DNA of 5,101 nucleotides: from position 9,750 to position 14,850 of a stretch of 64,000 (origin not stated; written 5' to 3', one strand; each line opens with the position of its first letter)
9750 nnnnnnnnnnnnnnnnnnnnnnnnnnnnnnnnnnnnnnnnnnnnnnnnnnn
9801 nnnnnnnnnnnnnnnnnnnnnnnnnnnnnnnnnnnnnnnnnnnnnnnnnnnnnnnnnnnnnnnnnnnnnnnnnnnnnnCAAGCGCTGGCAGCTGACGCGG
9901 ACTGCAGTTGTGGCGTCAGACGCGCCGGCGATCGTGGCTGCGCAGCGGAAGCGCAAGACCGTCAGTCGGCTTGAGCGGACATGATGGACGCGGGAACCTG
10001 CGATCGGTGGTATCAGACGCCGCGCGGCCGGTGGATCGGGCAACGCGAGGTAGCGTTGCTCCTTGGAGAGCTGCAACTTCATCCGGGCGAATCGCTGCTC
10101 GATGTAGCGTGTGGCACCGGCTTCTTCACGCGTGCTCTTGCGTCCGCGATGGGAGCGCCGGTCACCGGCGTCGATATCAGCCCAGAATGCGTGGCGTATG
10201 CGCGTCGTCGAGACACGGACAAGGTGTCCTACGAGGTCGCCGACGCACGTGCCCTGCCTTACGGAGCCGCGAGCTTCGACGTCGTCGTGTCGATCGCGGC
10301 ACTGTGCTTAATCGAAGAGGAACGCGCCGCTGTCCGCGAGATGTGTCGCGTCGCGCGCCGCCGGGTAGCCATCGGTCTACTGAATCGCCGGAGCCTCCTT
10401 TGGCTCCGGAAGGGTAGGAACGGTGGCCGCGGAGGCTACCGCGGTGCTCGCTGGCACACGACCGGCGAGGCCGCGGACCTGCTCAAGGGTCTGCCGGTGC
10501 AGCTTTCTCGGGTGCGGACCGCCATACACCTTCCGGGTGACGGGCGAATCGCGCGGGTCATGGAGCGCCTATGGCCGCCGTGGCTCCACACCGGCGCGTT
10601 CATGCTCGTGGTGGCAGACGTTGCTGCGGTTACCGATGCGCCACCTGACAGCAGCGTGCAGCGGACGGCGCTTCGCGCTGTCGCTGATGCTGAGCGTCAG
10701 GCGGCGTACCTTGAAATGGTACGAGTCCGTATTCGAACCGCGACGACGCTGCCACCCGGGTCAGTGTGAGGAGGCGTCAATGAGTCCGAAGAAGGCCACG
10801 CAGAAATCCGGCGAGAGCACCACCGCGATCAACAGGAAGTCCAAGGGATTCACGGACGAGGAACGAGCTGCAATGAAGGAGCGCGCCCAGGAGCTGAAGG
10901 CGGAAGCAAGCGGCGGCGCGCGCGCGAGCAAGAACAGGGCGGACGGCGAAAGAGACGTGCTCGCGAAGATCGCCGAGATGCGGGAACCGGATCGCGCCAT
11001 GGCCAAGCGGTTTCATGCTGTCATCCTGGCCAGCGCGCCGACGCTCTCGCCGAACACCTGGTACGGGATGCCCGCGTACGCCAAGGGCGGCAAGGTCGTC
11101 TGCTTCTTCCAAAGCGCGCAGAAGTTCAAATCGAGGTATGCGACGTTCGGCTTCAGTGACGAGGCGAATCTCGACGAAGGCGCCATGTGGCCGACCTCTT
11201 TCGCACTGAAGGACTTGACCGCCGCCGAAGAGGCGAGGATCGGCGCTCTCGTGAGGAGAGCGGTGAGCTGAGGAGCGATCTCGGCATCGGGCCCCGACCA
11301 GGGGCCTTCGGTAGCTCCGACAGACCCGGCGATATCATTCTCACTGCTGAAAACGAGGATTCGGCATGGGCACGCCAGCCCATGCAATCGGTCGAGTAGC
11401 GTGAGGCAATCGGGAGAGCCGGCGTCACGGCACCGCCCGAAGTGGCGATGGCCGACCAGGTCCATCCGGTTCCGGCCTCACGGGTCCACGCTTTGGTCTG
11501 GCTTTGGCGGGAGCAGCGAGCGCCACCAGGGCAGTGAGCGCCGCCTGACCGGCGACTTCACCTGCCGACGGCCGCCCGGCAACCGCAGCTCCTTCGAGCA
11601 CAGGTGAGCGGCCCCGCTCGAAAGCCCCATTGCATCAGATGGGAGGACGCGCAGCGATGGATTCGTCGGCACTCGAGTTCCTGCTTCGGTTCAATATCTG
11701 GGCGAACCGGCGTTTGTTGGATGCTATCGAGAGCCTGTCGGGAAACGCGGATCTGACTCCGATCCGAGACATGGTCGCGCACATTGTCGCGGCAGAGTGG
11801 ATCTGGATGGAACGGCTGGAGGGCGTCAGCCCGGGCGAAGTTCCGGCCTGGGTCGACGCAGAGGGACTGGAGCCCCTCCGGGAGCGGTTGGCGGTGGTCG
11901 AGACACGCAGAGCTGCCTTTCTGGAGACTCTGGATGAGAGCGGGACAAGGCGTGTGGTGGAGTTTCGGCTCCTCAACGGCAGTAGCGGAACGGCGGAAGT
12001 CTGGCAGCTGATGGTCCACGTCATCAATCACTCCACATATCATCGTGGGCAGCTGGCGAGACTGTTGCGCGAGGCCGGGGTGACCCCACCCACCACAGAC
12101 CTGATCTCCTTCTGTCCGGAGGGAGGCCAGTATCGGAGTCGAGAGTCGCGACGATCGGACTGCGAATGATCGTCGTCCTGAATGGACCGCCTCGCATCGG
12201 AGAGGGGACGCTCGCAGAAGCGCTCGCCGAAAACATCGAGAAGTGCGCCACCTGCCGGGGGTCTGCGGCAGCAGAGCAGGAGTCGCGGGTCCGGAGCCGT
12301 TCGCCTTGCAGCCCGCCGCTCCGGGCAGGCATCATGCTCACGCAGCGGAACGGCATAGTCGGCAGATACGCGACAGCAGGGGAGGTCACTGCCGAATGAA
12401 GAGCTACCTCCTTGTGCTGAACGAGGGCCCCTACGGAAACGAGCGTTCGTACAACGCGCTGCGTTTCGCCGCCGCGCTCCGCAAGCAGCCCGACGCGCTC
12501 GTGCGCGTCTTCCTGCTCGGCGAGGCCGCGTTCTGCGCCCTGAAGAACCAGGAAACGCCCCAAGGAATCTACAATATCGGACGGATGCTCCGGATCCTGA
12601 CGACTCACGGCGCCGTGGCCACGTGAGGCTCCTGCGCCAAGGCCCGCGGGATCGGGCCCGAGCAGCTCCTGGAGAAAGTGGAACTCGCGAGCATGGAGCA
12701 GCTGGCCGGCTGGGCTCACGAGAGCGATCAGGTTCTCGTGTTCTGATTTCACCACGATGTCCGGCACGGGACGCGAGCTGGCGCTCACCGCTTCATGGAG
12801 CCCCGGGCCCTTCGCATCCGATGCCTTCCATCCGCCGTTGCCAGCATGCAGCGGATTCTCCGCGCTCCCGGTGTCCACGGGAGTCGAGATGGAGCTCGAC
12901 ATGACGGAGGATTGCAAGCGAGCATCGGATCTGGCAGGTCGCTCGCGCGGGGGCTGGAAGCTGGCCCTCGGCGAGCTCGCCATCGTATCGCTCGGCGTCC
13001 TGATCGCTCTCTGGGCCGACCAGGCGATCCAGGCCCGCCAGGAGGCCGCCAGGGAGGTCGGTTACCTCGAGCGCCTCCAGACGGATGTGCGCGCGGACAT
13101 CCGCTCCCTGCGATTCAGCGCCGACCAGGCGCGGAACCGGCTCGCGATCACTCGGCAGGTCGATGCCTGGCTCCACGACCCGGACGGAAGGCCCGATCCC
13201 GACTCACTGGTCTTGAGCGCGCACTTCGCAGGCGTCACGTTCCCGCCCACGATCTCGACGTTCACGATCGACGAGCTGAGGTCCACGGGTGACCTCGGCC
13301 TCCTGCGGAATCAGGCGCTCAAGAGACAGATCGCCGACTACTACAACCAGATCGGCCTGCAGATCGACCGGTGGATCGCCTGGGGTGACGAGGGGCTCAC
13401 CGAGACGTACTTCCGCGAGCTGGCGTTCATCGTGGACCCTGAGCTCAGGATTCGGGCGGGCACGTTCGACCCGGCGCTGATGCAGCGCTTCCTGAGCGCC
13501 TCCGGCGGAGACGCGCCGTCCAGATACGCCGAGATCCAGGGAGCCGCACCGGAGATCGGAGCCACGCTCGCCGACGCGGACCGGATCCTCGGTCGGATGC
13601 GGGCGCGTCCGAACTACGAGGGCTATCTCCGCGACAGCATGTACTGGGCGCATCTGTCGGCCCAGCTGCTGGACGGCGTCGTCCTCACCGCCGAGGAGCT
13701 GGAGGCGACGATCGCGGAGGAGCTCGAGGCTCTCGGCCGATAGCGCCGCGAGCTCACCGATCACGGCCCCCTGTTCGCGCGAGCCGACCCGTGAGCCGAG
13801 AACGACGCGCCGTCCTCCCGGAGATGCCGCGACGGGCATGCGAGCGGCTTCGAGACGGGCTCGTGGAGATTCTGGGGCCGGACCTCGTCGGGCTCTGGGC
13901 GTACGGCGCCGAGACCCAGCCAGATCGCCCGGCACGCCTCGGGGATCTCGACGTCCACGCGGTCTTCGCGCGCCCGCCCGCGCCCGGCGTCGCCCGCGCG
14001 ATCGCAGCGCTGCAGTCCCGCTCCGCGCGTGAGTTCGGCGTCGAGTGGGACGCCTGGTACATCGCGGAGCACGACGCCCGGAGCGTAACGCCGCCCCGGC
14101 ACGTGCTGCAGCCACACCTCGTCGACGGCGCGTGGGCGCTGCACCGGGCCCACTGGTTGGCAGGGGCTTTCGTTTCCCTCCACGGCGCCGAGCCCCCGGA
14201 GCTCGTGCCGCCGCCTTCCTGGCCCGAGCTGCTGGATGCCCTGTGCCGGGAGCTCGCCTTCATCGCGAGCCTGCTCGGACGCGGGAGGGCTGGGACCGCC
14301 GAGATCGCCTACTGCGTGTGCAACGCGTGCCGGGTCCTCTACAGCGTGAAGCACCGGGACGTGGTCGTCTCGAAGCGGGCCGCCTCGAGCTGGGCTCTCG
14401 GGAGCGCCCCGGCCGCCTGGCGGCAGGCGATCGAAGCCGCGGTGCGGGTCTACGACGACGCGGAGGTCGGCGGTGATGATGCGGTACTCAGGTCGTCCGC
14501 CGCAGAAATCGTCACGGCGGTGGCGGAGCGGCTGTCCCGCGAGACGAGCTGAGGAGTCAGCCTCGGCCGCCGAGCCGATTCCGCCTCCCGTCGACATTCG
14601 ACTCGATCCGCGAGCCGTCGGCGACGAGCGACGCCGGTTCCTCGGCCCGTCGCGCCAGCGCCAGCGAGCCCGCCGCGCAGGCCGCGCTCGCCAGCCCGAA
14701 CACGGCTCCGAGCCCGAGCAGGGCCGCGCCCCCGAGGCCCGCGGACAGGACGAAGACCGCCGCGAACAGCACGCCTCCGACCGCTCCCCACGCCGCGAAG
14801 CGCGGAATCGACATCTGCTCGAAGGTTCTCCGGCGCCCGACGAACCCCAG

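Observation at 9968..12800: Cassette-like genes with decayed attC remnants distal to the array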

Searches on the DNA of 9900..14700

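Call 59: search_rna_families(source=window, start=9900, end=14700, threshold=evalue, max_evalue=1)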
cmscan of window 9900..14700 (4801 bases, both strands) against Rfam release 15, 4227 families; matches with E-value up to 1: 0.
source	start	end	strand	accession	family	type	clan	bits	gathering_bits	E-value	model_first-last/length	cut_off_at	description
